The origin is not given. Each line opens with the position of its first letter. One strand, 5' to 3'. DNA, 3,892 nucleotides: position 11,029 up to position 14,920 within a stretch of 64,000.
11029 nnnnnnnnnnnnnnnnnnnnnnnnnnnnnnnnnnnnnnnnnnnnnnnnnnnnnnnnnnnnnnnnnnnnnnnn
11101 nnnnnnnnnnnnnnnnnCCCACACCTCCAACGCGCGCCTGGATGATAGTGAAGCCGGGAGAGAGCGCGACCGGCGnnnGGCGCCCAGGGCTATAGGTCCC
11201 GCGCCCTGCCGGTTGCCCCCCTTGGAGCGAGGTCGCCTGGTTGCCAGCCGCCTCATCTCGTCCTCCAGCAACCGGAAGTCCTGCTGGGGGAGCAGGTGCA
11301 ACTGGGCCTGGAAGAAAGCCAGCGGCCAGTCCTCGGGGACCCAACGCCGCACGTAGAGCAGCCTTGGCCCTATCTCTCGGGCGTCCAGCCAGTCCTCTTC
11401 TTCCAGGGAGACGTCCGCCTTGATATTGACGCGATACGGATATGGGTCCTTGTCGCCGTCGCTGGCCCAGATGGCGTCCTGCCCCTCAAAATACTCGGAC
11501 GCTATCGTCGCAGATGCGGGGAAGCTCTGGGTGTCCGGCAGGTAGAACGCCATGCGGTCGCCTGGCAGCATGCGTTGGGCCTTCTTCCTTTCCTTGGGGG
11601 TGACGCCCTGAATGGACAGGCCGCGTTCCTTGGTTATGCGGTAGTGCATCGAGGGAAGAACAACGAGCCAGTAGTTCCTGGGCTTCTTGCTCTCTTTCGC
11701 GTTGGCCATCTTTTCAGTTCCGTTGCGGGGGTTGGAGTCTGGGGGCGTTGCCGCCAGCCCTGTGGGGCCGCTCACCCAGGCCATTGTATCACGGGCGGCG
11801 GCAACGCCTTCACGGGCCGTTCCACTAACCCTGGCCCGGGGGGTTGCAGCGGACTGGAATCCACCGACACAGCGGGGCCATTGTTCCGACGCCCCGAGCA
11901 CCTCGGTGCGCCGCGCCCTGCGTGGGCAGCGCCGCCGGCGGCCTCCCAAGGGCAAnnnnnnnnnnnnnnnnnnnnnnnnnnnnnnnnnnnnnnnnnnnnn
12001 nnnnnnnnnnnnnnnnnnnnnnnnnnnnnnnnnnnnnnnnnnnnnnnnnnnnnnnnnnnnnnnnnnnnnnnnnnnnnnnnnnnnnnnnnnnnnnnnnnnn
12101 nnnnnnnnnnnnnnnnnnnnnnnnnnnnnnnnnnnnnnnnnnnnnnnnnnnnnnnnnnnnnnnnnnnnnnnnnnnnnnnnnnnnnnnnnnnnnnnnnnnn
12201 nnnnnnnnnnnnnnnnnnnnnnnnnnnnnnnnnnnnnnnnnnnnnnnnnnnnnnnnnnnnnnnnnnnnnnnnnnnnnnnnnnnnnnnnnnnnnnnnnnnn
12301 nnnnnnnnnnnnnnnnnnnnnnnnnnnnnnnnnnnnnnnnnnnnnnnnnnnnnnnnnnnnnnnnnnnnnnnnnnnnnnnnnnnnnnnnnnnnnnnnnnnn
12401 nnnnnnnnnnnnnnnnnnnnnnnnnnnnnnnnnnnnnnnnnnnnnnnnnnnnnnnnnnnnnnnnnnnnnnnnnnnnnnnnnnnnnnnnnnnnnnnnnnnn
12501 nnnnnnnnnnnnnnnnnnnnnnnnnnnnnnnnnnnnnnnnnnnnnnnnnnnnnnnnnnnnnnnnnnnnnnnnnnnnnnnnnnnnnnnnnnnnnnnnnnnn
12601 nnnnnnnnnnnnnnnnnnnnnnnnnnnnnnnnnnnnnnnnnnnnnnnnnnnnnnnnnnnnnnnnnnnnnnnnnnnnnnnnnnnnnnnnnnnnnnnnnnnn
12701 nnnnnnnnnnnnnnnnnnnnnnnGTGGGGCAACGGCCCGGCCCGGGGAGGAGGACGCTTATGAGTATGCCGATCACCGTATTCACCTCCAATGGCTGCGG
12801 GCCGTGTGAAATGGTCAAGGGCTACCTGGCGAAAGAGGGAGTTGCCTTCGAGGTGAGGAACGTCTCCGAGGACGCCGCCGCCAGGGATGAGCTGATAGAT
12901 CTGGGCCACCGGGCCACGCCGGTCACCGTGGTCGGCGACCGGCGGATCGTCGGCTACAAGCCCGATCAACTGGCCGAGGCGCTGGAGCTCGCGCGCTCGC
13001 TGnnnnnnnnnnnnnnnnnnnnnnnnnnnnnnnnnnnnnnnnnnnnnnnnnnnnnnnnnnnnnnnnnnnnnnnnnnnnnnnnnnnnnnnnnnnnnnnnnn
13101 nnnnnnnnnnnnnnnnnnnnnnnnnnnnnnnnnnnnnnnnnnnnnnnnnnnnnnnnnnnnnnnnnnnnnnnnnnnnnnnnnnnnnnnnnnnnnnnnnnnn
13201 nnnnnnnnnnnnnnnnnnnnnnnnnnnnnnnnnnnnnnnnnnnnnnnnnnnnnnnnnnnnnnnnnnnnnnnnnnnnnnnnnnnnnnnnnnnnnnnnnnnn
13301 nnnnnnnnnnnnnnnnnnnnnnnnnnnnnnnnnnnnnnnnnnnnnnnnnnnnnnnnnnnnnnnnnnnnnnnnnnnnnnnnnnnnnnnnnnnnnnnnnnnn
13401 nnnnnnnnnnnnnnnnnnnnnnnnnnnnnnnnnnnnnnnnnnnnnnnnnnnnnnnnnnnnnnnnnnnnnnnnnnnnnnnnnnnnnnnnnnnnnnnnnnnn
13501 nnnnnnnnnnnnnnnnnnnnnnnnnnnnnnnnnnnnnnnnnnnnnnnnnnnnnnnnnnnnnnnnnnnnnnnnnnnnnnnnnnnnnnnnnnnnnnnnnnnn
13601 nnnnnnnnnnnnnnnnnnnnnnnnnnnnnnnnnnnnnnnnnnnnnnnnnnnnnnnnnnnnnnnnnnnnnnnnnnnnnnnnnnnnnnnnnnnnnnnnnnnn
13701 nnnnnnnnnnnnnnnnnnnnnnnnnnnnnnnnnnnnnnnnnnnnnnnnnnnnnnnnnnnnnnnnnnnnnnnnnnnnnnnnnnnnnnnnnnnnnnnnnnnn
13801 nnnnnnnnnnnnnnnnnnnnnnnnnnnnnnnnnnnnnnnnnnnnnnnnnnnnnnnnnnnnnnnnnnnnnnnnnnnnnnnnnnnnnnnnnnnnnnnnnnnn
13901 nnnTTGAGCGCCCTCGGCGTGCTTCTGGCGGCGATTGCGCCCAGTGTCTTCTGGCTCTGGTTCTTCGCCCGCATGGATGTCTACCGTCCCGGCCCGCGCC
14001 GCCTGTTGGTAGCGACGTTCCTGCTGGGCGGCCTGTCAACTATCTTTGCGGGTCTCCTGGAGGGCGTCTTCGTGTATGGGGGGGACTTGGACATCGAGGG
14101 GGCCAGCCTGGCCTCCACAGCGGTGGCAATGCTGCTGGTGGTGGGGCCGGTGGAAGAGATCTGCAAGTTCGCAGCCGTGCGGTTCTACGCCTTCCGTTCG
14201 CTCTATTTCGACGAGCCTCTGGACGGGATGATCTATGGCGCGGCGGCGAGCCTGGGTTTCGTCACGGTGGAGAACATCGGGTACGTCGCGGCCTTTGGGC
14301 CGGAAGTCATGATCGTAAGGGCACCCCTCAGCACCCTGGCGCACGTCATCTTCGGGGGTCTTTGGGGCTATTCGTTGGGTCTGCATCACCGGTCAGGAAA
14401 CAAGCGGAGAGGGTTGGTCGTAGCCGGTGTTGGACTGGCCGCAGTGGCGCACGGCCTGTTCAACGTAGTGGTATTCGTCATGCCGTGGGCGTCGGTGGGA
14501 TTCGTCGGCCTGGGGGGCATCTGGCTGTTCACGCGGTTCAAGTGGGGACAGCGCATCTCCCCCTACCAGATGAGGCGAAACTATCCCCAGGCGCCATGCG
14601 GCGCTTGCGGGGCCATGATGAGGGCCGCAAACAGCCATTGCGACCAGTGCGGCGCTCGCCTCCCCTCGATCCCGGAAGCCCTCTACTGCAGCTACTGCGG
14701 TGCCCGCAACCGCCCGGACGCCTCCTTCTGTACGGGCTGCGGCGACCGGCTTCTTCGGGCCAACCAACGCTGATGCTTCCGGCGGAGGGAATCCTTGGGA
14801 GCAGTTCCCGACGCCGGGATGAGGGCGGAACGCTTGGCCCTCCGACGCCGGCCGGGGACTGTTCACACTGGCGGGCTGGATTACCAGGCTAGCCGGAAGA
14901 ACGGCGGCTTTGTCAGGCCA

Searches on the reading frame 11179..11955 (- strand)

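Call 9: search_protein_families(library=pfam, proteins=[window:11179-11955:-])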
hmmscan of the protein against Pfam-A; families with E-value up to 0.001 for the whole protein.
window:11179-11955:- (259 aa): 1 family
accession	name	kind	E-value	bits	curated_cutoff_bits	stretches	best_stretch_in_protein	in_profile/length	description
PF01878.24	EVE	-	0.0005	20.5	23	1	94-184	1-103/145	EVE domain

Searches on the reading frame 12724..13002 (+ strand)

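Call 9: search_protein_families(library=pfam, proteins=[window:12724-13002:+])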
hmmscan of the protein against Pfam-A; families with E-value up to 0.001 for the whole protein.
window:12724-13002:+ (93 aa): 1 family
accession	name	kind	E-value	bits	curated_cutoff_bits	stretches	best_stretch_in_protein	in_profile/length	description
PF00462.30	Glutaredoxin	-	1e-14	54.9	22.9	1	17-75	1-60/60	Glutaredoxin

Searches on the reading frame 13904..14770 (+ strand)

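Call 9: search_protein_families(library=pfam, proteins=[window:13904-14770:+])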
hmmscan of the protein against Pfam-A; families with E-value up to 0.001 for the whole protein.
window:13904-14770:+ (289 aa): 5 families
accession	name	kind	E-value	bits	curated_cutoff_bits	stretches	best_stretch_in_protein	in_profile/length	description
PF13367.11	PrsW-protease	-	6.2e-36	124.2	23.5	1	31-198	2-182/196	PrsW family intramembrane metalloprotease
PF13240.11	Zn_Ribbon_1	-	1.3e-07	31.6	25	1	261-282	1-22/23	zinc-ribbon domain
PF12773.13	DZR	-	3e-07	30.9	27.3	1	232-280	1-45/45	Double zinc ribbon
PF13248.11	Zn_ribbon_3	-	1.7e-06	27.7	27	1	261-283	4-26/26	zinc-ribbon domain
PF24463.1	DUF7577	-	7.9e-05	22.6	28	1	259-283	2-26/27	Domain of unknown function (DUF7577)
